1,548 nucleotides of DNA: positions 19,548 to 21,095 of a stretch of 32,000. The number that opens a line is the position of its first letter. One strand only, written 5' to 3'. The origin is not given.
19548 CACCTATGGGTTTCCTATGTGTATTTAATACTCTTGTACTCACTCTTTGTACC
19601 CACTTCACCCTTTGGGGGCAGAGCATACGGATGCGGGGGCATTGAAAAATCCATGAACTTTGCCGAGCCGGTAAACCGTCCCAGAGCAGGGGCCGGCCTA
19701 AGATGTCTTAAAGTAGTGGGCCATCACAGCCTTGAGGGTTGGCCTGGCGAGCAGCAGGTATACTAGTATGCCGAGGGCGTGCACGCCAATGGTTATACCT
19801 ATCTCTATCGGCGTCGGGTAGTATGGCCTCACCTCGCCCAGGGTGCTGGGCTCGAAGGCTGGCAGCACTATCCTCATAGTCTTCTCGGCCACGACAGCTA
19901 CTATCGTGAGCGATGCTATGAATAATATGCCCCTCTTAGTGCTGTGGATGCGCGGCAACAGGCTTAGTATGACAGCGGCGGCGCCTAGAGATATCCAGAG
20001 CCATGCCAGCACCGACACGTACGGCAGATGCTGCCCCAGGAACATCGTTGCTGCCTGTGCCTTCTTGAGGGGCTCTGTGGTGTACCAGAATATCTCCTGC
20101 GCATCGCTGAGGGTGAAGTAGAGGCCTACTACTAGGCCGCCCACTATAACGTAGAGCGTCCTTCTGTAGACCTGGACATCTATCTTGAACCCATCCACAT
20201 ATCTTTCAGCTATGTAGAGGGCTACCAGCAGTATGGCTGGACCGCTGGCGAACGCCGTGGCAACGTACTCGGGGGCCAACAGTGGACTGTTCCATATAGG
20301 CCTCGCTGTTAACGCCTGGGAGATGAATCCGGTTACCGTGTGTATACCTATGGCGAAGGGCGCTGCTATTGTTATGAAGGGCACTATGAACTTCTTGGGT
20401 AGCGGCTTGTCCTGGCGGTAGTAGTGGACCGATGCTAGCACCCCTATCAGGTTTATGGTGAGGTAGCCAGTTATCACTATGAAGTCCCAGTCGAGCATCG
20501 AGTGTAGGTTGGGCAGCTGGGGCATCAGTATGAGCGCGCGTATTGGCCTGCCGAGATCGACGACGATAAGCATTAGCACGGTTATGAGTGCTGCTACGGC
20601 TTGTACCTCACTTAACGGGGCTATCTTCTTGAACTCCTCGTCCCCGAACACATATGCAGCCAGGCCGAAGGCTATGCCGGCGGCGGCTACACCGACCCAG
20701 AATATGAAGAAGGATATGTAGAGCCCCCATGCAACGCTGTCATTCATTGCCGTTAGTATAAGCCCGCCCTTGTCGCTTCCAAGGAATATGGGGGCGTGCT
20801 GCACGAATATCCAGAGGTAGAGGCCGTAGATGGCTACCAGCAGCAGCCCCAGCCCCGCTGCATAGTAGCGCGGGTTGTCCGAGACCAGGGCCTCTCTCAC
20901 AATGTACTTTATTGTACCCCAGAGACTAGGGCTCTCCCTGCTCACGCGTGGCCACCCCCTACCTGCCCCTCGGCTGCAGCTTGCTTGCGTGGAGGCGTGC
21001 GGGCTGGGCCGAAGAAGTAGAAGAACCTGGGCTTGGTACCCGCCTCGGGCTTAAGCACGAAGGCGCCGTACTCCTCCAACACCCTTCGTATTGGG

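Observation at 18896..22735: Catalytic-subunit-less [4-haem c]-[Tat 4xFeS]-[10-helix NrfD]-[1-haem c] module: an archaeal ACIII/DsrJOP/Qrc-like quinone:cytochrome c complex?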

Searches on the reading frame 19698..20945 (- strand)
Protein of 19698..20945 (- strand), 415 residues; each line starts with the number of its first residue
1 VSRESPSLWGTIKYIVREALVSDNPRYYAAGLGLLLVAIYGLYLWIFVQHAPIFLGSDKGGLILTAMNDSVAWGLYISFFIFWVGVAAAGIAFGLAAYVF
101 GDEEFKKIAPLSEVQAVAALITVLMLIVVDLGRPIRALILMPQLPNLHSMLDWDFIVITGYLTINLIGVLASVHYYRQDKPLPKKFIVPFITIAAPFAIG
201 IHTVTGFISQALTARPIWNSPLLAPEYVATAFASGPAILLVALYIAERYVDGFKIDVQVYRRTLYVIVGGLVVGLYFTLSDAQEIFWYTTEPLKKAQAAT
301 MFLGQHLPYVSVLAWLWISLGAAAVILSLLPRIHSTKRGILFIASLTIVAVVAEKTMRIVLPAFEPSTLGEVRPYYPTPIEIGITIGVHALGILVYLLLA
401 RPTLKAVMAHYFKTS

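Call 4: search_protein_families(library=pfam, proteins=[window:19698-20945:-], max_evalue=0.01)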
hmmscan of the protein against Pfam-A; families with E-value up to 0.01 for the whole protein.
window:19698-20945:- (415 aa): 1 family
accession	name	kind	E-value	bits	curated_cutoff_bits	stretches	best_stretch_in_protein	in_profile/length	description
PF03916.19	NrfD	-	1e-32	114.5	25.8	1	65-355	3-300/313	Polysulphide reductase, NrfD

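Call 5: search_protein_families(library=ncbifam, proteins=[window:19698-20945:-], max_evalue=0.01)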
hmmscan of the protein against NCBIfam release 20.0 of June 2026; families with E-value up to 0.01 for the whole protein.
window:19698-20945:- (415 aa): 2 families
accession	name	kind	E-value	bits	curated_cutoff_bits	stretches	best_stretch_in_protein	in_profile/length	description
NF045798.1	DsrP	equivalog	1.9e-62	211.7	350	1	24-404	9-341/346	sulfate reduction electron transfer complex DsrMKJOP subunit DsrP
NF041784.1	mnquin_red_QrcD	equivalog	1.9e-15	57.1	570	2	40-178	26-159/408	menaquinone reductase integral membrane subunit QrcD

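Call 6: search_solved_structures(query=window:19698-20945:-, max_evalue=1)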
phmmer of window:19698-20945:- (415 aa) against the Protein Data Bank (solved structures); distinct sequences matched with E-value up to 1: 4.
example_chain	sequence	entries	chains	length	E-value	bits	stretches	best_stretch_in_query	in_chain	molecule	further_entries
6f0k_C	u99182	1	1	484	1.7e-06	30.6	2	190-401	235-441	Polysulphide reductase NrfD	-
6btm_C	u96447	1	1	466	2.4e-05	26.8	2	61-167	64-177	Alternative Complex III subunit C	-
6lod_C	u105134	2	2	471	0.0073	18.7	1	36-167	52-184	Polysulphide reductase NrfD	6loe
8k9e_C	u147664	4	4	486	0.013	17.9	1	61-170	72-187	Polysulphide reductase NrfD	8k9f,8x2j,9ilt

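Call 8: find_encoding_contigs(protein=window:19698-20945:-, flank=10000, max_places=6)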
Protein window:19698-20945:- (415 aa): 3 contigs read that carry it; 3 places shown.
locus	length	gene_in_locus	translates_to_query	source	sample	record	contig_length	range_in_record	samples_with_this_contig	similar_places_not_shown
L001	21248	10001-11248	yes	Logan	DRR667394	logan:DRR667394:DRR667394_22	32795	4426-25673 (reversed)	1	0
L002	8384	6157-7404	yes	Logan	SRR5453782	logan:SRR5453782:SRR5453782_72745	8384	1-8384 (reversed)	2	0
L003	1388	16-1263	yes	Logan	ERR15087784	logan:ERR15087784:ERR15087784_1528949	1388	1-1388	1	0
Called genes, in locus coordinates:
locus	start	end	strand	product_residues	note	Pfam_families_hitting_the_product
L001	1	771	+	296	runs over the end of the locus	PF04967:HTH_10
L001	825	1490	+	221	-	PF01061:ABC2_membrane (weak), PF03379:CcmB (weak)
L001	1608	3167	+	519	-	PF00085:Thioredoxin, PF13098:Thioredoxin_2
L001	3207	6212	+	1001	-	PF01578:Cytochrom_C_asm, PF16327:CcmF_C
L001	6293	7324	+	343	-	PF01578:Cytochrom_C_asm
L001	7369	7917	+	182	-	-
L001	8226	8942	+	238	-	PF14522:Cytochrome_C7 (faint)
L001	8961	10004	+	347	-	PF12838:Fer4_7 (weak), PF13187:Fer4_9 (weak), PF13247:Fer4_11, PF00037:Fer4, PF12797:Fer4_2 (weak), PF12837:Fer4_6, PF13237:Fer4_10 (weak), PF12838:Fer4_7 (weak), +5 more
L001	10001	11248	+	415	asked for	PF03916:NrfD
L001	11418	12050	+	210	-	-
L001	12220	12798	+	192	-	PF00005:ABC_tran, PF13191:AAA_16 (weak), PF13304:AAA_21 (faint)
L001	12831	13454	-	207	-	PF01558:POR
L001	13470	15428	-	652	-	PF01855:POR_N, PF02775:TPP_enzyme_C, PF12797:Fer4_2 (faint), PF12838:Fer4_7 (weak), PF13237:Fer4_10, PF14697:Fer4_21 (weak), PF00037:Fer4, PF12837:Fer4_6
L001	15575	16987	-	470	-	PF00474:SSF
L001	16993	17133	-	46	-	-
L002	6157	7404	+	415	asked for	PF03916:NrfD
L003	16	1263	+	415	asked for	PF03916:NrfD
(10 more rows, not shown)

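Call 9: find_homologous_proteins(query=window:19698-20945:-, max_evalue=0.001)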
Query window:19698-20945:- (415 aa): 231 proteins with E <= 0.001 among 8000 candidates; the best 120 are listed.
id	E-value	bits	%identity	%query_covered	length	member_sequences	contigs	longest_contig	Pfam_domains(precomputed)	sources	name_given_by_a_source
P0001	6.4e-265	897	100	100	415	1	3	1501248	PF03916.20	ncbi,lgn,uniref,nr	ncbi:polysulfide reductase [Pyrodictium occultum]|uniref:Polysulfide reductase n=1 Tax=Pyrodictium o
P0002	9.4e-215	731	78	100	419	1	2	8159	PF03916.20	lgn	-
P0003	6.2e-214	729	77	100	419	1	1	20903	PF03916.20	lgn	-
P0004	1.3e-213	728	77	100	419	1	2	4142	PF03916.20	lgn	-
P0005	1.9e-213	727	77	100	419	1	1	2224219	PF03916.20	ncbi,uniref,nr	ncbi:NrfD/PsrC family molybdoenzyme membrane anchor subunit [Pyrodictium abyssi]|uniref:Polysulfide 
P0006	8.3e-210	715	77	100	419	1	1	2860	PF03916.20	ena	-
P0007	2.9e-207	707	77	99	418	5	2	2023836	PF03916.20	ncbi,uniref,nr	ncbi:Polysulfide reductase [Pyrodictium delaneyi]|uniref:Polysulfide reductase n=1 Tax=Pyrodictium d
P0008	3.4e-207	707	76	100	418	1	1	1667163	PF03916.20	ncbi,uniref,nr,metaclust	ncbi:NrfD/PsrC family molybdoenzyme membrane anchor subunit [Hyperthermus butylicus]|uniref:Polysulf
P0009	2.8e-197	674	71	100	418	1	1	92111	PF03916.20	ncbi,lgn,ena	-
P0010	2.4e-196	671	72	98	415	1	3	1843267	PF03916.20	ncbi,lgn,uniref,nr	ncbi:Polysulphide reductase NrfD [Pyrolobus fumarii 1A]|uniref:Polysulphide reductase NrfD n=1 Tax=P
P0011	3.8e-194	664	72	100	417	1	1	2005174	PF03916.20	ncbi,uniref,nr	ncbi:polysulfide reductase NrfD [Pyrofollis japonicus]|uniref:NrfD/PsrC family molybdoenzyme membran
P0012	2.4e-193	661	70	99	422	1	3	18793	PF03916.20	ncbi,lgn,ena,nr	ncbi:MAG: polysulfide reductase NrfD [Desulfurococcales archaeon]|nr:polysulfide reductase NrfD [Des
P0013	3.5e-193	660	73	97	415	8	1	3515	PF03916.20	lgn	-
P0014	3.5e-190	651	72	97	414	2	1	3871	PF03916.20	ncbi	-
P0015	8.7e-189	646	72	98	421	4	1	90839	PF03916.20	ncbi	-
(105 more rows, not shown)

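Call 17: find_related_loci(query=A1, collection=genome_contigs, flank=10000)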
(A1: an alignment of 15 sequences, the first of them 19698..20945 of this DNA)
Query A1 (415 aa) in genome_contigs; peptide patterns used: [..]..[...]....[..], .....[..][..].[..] (x = any residue, [..] = any of these).
85 stretches matched a pattern; 55 encode a relative of the query (tblastn E <= 1e-3); 54 distinct loci.
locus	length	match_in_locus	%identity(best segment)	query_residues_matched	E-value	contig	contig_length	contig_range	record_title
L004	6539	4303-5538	70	2-413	0e+0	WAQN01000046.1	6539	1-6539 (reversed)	MAG: Desulfurococcales archaeon isolate S146_67_esom k151_403056, whole genome shotgun sequence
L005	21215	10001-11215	72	11-415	0e+0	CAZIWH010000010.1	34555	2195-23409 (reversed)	MAG TPA_asm: uncultured Hyperthermus sp. isolate SRP163575_co1_287 genome assembly, contig: NODE_2378_length_34555_cov_5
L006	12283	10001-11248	68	1-415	0e+0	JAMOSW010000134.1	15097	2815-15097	MAG: Pyrodictiaceae archaeon isolate 4571-419_maxbin2_scaf2bin.027 4571-419_scaffold_955_c1, whole genome shotgun sequen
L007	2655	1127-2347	67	7-413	0e+0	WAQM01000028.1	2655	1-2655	MAG: Pyrodictiaceae archaeon isolate S146_132_esom k151_174485, whole genome shotgun sequence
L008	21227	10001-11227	74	5-413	1e-179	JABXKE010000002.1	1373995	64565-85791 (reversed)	MAG: Pyrodictium sp. isolate DIMAG01 c_000000007261_partial_102228_164815, whole genome shotgun sequence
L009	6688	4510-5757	67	1-415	2e-175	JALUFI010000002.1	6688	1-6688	MAG: Pyrodictiaceae archaeon isolate S143_metabat2_scaf2bin.055 S143_NODE_10214_length_6688_cov_4.074684, whole genome s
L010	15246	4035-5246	70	9-413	6e-170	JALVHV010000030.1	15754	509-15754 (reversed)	MAG: Pyrodictiaceae archaeon isolate A1_metabat1_scaf2bin.004 A1_NODE_1421_length_15754_cov_40.479363, whole genome shot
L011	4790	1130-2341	71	9-413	6e-174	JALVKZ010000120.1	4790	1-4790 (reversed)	MAG: Pyrodictiaceae archaeon isolate A1_metabat2_scaf2bin.236 A1_NODE_19887_length_4790_cov_2.954750, whole genome shotg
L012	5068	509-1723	67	11-413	3e-173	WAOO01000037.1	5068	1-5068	MAG: Pyrolobus sp. isolate S143_113_esom k151_234164, whole genome shotgun sequence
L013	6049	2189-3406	67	11-415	5e-169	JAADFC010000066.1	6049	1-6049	MAG: Thermoproteota archaeon isolate L_MetaBat.77 contig-127_17575, whole genome shotgun sequence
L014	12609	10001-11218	68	11-415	2e-165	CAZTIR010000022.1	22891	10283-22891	MAG TPA_asm: uncultured Desulfurococcales archaeon isolate SRP163575_co1_291 genome assembly, contig: NODE_4614_length_2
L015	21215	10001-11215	66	9-413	0e+0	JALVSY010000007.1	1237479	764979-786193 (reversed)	MAG: Pyrodictiaceae archaeon isolate M1_maxbin2_scaf2bin.012 M1_NODE_1_length_1237479_cov_161.761673, whole genome shotg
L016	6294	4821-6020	61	12-411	6e-154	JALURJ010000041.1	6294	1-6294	MAG: Desulfurococcales archaeon isolate S146_metabat2_scaf2bin.046 S146_NODE_12377_length_6294_cov_2.830712, whole genom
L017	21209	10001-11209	61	13-415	2e-153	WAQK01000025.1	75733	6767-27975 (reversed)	MAG: Pyrodictiaceae archaeon isolate S146_92_esom k151_18813, whole genome shotgun sequence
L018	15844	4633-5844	60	2-405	8e-153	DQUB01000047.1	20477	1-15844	MAG TPA_asm: Pyrodictium sp. isolate SZUA-1443 k95_7812, whole genome shotgun sequence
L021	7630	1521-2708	60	11-405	3e-144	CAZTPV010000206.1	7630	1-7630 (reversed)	MAG TPA_asm: uncultured Desulfurococcales archaeon isolate binchicken_co219_341 genome assembly, contig: k141_381212, wh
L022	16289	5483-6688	52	11-413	3e-132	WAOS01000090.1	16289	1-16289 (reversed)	MAG: Desulfurococcales archaeon isolate S143_123_esom k151_526123, whole genome shotgun sequence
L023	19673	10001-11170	53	11-401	2e-132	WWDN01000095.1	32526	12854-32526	MAG: Thermodiscus sp. isolate A1_148_esom k151_66032, whole genome shotgun sequence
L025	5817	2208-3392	52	14-409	8e-128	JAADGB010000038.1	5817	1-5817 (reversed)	MAG: Thermoproteota archaeon isolate M_MaxBin.162 contig-127_24290, whole genome shotgun sequence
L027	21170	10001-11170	53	11-401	4e-123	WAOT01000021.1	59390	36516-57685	MAG: Desulfurococcales archaeon isolate S143_63_esom k151_219360, whole genome shotgun sequence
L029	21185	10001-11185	52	14-409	3e-128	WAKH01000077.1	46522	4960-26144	MAG: Thermodiscus sp. isolate S012_152_esom k151_34897, whole genome shotgun sequence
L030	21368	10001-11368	47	11-411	1e-119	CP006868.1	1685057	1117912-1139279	Ignicoccus pacificus DSM 13166, complete genome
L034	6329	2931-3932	33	59-395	7e-57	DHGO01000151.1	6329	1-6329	MAG TPA_asm: Deltaproteobacteria bacterium UBA4796 UBA4796_contig_55699, whole genome shotgun sequence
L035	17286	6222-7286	36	61-410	9e-55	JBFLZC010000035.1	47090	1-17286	MAG: Thermodesulfobacteriota bacterium isolate MAG101 MAG101_35, whole genome shotgun sequence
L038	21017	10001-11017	33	59-396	3e-50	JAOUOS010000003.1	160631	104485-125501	MAG: Spirochaetia bacterium isolate 8_1_Oct_SF_Bin24 8_1_Oct_SF_Bin24_scaffold_31_c1, whole genome shotgun sequence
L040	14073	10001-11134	34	16-401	4e-46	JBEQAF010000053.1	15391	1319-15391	MAG: bacterium isolate 03V1_S199.semibin_refined.073 NODE_2331_length_15391_cov_1.677738, whole genome shotgun sequence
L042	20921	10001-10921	35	97-401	8e-45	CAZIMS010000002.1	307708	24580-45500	MAG TPA_asm: uncultured Pseudomonadota bacterium isolate binchicken_co40_56 genome assembly, contig: NODE_31_length_3077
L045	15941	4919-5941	36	61-405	2e-51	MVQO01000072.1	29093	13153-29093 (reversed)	MAG: Syntrophorhabdus sp. PtaB.Bin027 A4E59_contig000074, whole genome shotgun sequence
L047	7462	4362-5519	30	32-401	9e-32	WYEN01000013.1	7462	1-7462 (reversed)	MAG: Desulfurococcales archaeon isolate EvPrim.Bin15 NODE_1273_length_7462_cov_26.6601, whole genome shotgun sequence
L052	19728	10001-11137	27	40-401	4e-21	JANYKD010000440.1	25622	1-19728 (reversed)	MAG: Phycisphaerales bacterium isolate GL140_5_metabinner_131_sub GL140_5_k141_2205062, whole genome shotgun sequence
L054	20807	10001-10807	27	32-281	9e-18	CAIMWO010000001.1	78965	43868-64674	MAG: uncultured Phycisphaerales bacterium isolate AM-2014_bin-1447 genome assembly, contig: bin-1447:01/97, whole genome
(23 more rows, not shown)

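Call 27: search_protein_families(library=pfam, proteins=[L027:12052-14259:+, L027:14414-16597:+, L018:321-2804:+, L025:4148-5817:+, L035:7249-10248:+, L035:10856-12070:+, L038:12433-13869:+, L040:11273-13303:+, L030:11447-12379:+, L010:6090-7643:+], max_evalue=0.001)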
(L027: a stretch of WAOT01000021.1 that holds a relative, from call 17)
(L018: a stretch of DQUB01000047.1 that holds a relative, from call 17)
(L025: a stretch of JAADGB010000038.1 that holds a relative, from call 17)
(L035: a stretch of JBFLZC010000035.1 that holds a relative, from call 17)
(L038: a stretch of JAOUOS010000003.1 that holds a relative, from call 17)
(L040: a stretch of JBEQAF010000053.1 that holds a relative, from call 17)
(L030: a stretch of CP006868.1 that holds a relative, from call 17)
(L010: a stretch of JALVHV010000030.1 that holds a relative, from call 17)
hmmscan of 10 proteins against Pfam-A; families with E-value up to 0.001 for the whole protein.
L027:12052-14259:+ (735 aa): 18 families
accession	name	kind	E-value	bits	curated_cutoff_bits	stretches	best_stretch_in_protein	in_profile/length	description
PF13447.11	Multi-haem_cyto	-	2.6e-27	96.2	21.9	1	305-382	97-176/269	Seven times multi-haem cytochrome CxxCH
PF14522.11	Cytochrome_C7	-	4.6e-10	39.6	24.8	1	264-330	14-66/67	Cytochrome c7 and related cytochrome c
PF23991.1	DUF7310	-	5.8e-07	30.3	40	1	625-706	1-81/83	Coiled-coil region of unknown function (DUF7310)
PF05622.17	HOOK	-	1.4e-06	27.8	35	1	585-705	265-386/514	HOOK protein coiled-coil region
PF04513.17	Baculo_PEP_C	-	6.6e-06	26.7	38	1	590-697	14-113/140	Baculovirus polyhedron envelope protein, PEP, C terminus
PF14537.11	Cytochrom_c3_2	-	1.1e-05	26.2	25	0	258-330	21-78/79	Cytochrome c3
PF06008.19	Laminin_I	-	1.8e-05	25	34.6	1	590-697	31-136/259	Laminin Domain I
PF10506.14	USHBP1_PDZ-bd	-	2.4e-05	24.8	24.5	1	638-685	1-48/65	Harmonin-binding protein USHBP1, PDZ-binding domain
PF03915.18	AIP3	-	3.6e-05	23.5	31.6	1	593-697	111-218/406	Actin interacting protein 3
PF11559.13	ADIP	-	4.8e-05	23.9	34.3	1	625-703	57-135/151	Afadin- and alpha -actinin-Binding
PF03961.19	FapA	-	0.00018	21.7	31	1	597-722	131-256/272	Flagellar Assembly Protein A beta solenoid domain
PF12296.13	HsbA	-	0.00019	22.3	33.5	0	571-653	11-95/121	Hydrophobic surface binding protein A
PF01496.24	V_ATPase_I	-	0.0002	19.9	30.7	1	583-701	24-146/815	V-type ATPase 116kDa subunit family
PF06160.17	EzrA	-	0.00021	20.2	39.6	1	582-700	312-431/557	Septation ring formation regulator, EzrA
PF10473.14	CENP-F_leu_zip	-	0.00022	21.7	34.5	1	624-701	7-84/140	Leucine-rich repeats of kinetochore protein Cenp-F/LEK1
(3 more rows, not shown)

L027:14414-16597:+ (727 aa): 0 families

L018:321-2804:+ (827 aa): 10 families
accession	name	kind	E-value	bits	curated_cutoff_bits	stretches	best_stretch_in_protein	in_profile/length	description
PF13447.11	Multi-haem_cyto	-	9.2e-22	78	21.9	1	330-407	97-176/269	Seven times multi-haem cytochrome CxxCH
PF14522.11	Cytochrome_C7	-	4e-09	36.6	24.8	1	289-355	14-66/67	Cytochrome c7 and related cytochrome c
PF04513.17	Baculo_PEP_C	-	4e-05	24.1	38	0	697-756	34-94/140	Baculovirus polyhedron envelope protein, PEP, C terminus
PF14537.11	Cytochrom_c3_2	-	6.6e-05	23.7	25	0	288-355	26-78/79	Cytochrome c3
PF23991.1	DUF7310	-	9.2e-05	23.3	40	1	629-690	21-82/83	Coiled-coil region of unknown function (DUF7310)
PF09762.14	CCDC93_CC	-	9.7e-05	22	30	1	601-798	93-286/429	CCDC93 coiled-coil domain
PF19220.6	Rod_CreS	-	0.00032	20.3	100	1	616-792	11-188/359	Crescentin, rod domain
PF05478.16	Prominin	-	0.00044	18.9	34.3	1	631-824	239-440/799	Prominin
PF15294.11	Leu_zip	-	0.00055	20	28.2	1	608-768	90-240/275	Leucine zipper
PF04012.17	PspA_IM30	-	0.0007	19.7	33.9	1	630-698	90-158/220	PspA/IM30 family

L025:4148-5817:+ (556 aa): 3 families
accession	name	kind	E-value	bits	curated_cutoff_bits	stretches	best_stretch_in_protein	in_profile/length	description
PF13447.11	Multi-haem_cyto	-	6.3e-24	85.1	21.9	1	305-382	97-176/269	Seven times multi-haem cytochrome CxxCH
PF14522.11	Cytochrome_C7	-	2.4e-08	34.1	24.8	1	263-330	13-66/67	Cytochrome c7 and related cytochrome c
PF14537.11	Cytochrom_c3_2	-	0.00013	22.8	25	0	257-330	20-78/79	Cytochrome c3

L035:7249-10248:+ (999 aa): 3 families
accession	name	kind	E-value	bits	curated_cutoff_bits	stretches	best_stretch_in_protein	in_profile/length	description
PF00384.28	Molybdopterin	-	9.7e-16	58.2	24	1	292-670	103-318/353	Molybdopterin oxidoreductase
PF04879.21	Molybdop_Fe4S4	-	1.5e-09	38.1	22.7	1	75-150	2-54/55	Molybdopterin oxidoreductase Fe4S4 domain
PF01568.27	Molydop_binding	-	1.7e-08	34.9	26.8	1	849-898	6-56/110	Molydopterin dinucleotide binding domain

L035:10856-12070:+ (404 aa): 10 families
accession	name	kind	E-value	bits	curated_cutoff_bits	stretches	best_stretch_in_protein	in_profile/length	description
PF00037.32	Fer4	-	1.1e-14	53.9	21.1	2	286-307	2-23/24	4Fe-4S binding domain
PF12838.12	Fer4_7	-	5.6e-12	46.4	27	2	291-339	1-52/52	4Fe-4S dicluster domain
PF13187.11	Fer4_9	-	1e-10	41.9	27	2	46-86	4-51/52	4Fe-4S dicluster domain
PF13484.11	Fer4_16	-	4.6e-10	40.6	30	0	291-310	1-20/66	4Fe-4S double cluster binding domain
PF12837.12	Fer4_6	-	1.8e-08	34.4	25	1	70-87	7-24/24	4Fe-4S binding domain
PF25160.1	LdpA_Fe-S-bd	-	5e-07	29.8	27.6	1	48-85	7-41/49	LdpA Fe-S cluster-binding domain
PF13237.11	Fer4_10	-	1.2e-06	28.7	25.5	1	46-83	11-53/53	4Fe-4S dicluster domain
PF12797.12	Fer4_2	-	2.6e-06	27.4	24.5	0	70-83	8-21/22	4Fe-4S binding domain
PF14697.11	Fer4_21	-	6.8e-06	26.6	35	0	45-84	9-53/59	4Fe-4S dicluster domain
PF02662.21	FlpD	-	0.00013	22.4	22.3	1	126-194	31-99/123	Methyl-viologen-reducing hydrogenase, delta subunit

L038:12433-13869:+ (478 aa): 3 families
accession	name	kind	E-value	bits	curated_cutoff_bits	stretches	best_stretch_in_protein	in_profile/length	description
PF03264.19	Cytochrom_NNT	-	1e-10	42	24.1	1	93-184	6-101/174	NapC/NirT cytochrome c family, N-terminal region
PF14522.11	Cytochrome_C7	-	1e-05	25.7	24.8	0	414-454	4-51/67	Cytochrome c7 and related cytochrome c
PF02085.21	Cytochrom_CIII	-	0.00021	22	22.9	0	411-476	21-78/101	Class III cytochrome C family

L040:11273-13303:+ (676 aa): 10 families
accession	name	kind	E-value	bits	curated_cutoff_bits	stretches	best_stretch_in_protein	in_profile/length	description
PF01653.23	DNA_ligase_aden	-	5.9e-102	340.9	27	1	70-319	2-253/253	NAD-dependent DNA ligase adenylation domain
PF03120.22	DNA_ligase_OB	-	1.6e-35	121.2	32.9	1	323-399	2-78/79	NAD-dependent DNA ligase OB-fold domain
PF12826.13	HHH_2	-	1.3e-25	89.8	27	1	510-573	1-64/64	Helix-hairpin-helix motif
PF00533.33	BRCT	-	2.2e-16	60.3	21.3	1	590-661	3-75/78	BRCA1 C Terminus (BRCT) domain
PF14520.12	HHH_5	-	1.5e-12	48.2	27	2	513-563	3-54/57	Helix-hairpin-helix domain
PF03119.21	DNA_ligase_ZBD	-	4.2e-12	46.1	25.8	1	408-434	1-27/27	NAD-dependent DNA ligase C4 zinc finger domain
PF22745.1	Nlig-Ia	-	6.7e-12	46.3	27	1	6-57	2-53/92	DNA ligase-like, N-terminal NAD+-binding domain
PF12738.14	PTCB-BRCT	-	1.4e-07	31.9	22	1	604-656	8-60/63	twin BRCT domain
PF00633.29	HHH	-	3.9e-06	26.9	24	1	535-563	2-30/30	Helix-hairpin-helix motif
PF14716.13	HHH_8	-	0.00013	22.7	30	0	436-463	40-65/73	Helix-hairpin-helix domain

L030:11447-12379:+ (310 aa): 0 families

L010:6090-7643:+ (517 aa): 8 families
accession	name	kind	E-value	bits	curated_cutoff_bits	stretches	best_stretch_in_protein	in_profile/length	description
PF00037.32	Fer4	-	6e-15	54.8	21.1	2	358-380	2-24/24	4Fe-4S binding domain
PF12838.12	Fer4_7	-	1.5e-11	45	27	2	396-442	1-43/52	4Fe-4S dicluster domain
PF12797.12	Fer4_2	-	1e-09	38.1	24.5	2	357-376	3-22/22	4Fe-4S binding domain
PF12837.12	Fer4_6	-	1.2e-09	38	25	2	356-379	1-24/24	4Fe-4S binding domain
PF13237.11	Fer4_10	-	2.4e-09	37.4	25.5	1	358-408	3-53/53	4Fe-4S dicluster domain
PF13187.11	Fer4_9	-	6.4e-09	36.2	27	2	363-411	1-51/52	4Fe-4S dicluster domain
PF14697.11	Fer4_21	-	4.8e-08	33.5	35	1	358-412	2-57/59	4Fe-4S dicluster domain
PF13484.11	Fer4_16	-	4.6e-06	27.7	30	0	363-382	1-20/66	4Fe-4S double cluster binding domain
